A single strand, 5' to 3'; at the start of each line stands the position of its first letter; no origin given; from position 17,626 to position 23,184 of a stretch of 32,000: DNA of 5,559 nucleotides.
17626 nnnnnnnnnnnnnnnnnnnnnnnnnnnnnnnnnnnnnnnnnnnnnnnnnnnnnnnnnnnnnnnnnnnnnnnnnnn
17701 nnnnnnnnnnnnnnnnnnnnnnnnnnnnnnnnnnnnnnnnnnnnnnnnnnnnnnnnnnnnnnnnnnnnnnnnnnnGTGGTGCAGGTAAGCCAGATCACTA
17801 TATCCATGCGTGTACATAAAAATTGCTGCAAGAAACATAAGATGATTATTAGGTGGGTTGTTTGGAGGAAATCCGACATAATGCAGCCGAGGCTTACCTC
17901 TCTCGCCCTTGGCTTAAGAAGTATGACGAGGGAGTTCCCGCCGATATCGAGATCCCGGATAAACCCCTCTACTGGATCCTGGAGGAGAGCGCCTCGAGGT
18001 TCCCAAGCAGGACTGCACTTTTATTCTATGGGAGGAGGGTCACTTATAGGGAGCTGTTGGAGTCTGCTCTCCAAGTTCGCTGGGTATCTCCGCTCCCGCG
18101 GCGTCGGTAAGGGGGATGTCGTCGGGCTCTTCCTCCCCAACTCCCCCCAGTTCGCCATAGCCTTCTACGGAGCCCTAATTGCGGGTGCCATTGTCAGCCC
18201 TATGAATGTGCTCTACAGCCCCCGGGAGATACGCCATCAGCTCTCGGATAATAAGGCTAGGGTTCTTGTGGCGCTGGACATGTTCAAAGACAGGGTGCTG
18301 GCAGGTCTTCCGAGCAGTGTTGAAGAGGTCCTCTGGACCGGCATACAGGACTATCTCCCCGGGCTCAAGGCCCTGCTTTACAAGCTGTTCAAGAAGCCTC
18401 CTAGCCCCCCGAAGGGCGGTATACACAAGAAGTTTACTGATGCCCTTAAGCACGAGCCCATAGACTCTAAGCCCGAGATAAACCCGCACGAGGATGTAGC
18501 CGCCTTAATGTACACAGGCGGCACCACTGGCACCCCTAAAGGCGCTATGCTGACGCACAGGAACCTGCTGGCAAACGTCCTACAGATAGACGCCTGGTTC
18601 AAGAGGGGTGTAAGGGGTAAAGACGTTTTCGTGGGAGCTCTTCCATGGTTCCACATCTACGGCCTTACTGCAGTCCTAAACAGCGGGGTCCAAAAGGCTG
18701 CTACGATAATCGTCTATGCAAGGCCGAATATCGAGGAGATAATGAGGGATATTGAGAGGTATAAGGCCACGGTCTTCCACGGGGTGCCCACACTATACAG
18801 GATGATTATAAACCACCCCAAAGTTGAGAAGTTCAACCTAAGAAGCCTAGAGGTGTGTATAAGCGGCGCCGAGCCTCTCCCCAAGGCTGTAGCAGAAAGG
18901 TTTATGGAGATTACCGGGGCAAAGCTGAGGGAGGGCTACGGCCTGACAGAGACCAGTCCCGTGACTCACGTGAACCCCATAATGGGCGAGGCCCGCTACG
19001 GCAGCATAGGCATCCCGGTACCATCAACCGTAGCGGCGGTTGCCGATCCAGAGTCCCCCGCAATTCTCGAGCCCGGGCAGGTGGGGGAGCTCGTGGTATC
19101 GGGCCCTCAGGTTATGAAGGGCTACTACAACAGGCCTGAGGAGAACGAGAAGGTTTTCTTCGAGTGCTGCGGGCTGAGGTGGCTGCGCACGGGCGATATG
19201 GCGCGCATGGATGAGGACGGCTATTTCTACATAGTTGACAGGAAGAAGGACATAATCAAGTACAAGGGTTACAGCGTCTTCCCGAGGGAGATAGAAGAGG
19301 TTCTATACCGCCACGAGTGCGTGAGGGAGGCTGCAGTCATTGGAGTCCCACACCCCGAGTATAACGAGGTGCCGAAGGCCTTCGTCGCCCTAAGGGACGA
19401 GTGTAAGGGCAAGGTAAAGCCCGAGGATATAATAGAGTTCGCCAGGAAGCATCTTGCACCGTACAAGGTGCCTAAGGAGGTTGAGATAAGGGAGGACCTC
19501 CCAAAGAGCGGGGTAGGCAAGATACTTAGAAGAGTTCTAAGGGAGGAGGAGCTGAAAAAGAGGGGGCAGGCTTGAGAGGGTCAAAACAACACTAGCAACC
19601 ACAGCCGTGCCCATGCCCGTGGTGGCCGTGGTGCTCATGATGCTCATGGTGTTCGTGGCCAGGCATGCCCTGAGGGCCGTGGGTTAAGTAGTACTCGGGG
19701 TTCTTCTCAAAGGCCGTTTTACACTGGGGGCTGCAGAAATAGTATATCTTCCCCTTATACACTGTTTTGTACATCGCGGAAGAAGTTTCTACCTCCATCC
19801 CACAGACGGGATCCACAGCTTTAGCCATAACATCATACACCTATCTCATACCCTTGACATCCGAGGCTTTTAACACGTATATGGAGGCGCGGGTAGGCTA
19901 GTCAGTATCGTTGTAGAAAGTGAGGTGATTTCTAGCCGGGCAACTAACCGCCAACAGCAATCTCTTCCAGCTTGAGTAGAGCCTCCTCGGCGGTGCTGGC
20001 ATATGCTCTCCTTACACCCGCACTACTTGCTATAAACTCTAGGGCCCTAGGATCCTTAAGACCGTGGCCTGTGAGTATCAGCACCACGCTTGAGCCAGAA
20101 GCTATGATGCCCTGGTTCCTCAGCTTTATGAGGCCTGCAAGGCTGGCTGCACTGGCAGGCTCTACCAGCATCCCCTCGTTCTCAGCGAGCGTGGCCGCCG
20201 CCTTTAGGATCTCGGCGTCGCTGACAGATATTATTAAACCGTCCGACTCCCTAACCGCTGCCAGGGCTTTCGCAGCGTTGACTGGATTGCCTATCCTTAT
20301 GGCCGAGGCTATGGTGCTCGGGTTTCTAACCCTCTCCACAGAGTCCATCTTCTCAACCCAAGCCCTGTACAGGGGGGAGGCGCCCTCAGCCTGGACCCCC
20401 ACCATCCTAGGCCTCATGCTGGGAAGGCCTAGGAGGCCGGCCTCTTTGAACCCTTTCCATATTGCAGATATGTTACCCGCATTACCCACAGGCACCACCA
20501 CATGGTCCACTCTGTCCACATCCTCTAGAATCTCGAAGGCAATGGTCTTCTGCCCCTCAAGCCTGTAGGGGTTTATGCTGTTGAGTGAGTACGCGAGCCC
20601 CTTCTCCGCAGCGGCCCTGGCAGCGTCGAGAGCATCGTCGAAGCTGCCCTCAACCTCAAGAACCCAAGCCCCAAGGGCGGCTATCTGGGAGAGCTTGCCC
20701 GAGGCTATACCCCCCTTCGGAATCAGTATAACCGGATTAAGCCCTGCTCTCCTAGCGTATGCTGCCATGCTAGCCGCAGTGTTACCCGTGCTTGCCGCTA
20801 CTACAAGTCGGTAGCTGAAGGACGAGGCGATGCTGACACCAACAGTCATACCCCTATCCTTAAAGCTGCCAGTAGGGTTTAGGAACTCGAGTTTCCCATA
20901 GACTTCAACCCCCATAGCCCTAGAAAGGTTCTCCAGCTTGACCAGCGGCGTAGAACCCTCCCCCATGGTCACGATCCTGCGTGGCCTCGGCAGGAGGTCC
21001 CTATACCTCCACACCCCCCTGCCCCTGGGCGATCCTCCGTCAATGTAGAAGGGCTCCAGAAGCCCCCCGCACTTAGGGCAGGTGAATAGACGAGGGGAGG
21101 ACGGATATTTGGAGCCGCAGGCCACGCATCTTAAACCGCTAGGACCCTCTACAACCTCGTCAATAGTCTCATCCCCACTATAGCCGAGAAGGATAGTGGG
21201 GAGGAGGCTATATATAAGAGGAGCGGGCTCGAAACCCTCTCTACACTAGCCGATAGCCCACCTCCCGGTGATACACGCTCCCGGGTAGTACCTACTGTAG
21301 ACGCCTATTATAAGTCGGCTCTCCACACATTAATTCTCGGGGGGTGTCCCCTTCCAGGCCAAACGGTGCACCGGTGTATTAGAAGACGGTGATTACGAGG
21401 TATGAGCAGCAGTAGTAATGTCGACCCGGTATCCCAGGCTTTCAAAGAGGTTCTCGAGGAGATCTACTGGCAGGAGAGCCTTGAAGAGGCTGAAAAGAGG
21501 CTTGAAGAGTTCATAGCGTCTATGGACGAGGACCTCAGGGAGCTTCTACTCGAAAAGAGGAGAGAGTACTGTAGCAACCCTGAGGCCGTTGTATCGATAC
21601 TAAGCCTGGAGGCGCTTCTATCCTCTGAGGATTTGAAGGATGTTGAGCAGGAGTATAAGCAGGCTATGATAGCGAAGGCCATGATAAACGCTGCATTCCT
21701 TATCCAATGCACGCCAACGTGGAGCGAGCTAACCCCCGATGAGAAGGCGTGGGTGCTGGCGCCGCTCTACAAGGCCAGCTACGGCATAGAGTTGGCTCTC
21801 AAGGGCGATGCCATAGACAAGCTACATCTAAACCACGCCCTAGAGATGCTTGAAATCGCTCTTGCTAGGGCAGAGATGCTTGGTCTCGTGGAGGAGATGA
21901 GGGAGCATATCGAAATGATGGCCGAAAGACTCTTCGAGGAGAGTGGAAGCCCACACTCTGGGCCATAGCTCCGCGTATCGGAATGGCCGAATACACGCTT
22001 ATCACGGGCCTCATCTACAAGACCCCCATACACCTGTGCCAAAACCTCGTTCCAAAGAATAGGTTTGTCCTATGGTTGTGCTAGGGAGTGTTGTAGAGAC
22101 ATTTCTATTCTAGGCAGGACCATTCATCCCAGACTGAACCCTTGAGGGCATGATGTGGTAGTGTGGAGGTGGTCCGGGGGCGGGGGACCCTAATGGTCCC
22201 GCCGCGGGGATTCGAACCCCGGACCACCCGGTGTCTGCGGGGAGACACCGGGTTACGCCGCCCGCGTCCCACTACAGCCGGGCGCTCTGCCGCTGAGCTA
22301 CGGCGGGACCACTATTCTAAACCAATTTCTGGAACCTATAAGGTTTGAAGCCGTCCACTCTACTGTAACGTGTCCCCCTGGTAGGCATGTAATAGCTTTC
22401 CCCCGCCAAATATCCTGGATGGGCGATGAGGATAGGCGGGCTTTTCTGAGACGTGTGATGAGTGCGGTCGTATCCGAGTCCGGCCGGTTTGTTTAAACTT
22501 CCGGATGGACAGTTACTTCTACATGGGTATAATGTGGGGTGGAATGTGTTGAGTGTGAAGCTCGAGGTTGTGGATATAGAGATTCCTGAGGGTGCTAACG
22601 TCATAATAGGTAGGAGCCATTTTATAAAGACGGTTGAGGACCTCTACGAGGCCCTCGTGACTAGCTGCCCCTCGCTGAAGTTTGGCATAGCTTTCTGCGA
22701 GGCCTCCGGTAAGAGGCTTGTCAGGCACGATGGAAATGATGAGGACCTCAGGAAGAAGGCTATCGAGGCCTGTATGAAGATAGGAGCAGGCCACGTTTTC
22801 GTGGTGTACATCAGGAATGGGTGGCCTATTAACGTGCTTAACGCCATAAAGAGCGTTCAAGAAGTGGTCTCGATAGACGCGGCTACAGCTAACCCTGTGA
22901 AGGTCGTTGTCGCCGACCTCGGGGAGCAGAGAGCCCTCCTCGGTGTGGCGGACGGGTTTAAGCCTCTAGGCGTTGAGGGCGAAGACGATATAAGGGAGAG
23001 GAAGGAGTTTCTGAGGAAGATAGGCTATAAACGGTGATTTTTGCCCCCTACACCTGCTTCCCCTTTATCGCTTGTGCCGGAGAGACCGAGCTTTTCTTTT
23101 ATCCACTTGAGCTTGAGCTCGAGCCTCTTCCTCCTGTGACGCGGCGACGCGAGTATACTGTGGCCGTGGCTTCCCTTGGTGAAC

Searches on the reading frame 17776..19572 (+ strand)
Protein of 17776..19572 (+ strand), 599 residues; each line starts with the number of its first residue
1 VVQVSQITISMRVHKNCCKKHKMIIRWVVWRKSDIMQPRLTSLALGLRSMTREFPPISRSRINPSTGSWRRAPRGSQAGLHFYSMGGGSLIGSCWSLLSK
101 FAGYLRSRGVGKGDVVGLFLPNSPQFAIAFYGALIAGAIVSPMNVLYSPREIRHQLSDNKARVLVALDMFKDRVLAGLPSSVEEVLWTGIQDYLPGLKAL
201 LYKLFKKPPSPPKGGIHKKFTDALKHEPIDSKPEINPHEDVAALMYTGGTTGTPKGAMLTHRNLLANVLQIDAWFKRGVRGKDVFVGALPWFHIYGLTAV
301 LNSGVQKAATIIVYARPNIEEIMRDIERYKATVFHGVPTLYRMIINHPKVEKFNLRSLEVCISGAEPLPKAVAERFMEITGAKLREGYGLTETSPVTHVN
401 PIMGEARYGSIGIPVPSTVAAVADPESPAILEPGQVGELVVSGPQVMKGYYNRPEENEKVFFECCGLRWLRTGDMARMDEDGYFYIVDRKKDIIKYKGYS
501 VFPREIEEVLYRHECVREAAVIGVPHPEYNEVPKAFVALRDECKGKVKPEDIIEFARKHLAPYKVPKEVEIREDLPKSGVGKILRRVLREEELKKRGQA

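Call 7: search_protein_families(library=pfam, proteins=[window:17776-19572:+], max_evalue=0.001)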
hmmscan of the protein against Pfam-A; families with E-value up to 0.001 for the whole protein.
window:17776-19572:+ (599 aa): 2 families
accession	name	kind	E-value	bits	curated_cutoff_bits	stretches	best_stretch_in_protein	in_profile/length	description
PF00501.34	AMP-binding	-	1e-91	308.1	29.9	1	98-451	31-384/384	AMP-binding enzyme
PF13193.12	AMP-binding_C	-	1e-19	71.7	24.5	1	505-582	1-76/76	AMP-binding enzyme C-terminal domain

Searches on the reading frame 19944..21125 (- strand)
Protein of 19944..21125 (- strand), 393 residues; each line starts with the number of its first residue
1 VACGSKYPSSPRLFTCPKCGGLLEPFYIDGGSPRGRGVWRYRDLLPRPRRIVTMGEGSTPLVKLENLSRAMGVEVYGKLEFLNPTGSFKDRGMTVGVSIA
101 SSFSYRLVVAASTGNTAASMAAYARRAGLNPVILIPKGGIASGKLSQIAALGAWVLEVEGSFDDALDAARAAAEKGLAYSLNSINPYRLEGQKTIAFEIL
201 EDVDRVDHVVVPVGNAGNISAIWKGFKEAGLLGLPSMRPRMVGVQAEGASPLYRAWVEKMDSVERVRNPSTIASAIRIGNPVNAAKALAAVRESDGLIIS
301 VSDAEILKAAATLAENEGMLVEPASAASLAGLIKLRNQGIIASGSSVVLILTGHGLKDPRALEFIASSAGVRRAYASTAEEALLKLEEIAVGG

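Call 8: search_protein_families(library=pfam, proteins=[window:19944-21125:-], max_evalue=0.001)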
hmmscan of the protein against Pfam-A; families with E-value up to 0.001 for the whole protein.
window:19944-21125:- (393 aa): 1 family
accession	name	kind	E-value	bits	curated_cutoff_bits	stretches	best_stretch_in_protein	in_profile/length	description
PF00291.31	PALP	-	4e-83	279.6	35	1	52-353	1-295/295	Pyridoxal-phosphate dependent enzyme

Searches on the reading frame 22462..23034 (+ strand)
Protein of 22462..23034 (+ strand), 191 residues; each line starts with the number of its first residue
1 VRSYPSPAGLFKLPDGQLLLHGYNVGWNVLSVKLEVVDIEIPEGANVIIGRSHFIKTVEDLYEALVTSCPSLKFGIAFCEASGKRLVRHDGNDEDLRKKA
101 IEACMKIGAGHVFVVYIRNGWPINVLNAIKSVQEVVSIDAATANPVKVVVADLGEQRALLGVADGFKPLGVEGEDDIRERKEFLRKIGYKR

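Call 8: search_protein_families(library=pfam, proteins=[window:22462-23034:+], max_evalue=0.001)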
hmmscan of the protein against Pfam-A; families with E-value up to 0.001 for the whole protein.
window:22462-23034:+ (191 aa): 1 family
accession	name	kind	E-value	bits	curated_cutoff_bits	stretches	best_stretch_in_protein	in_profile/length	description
PF04008.19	Adenosine_kin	-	2.3e-73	245.5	25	1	37-190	1-154/154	Adenosine specific kinase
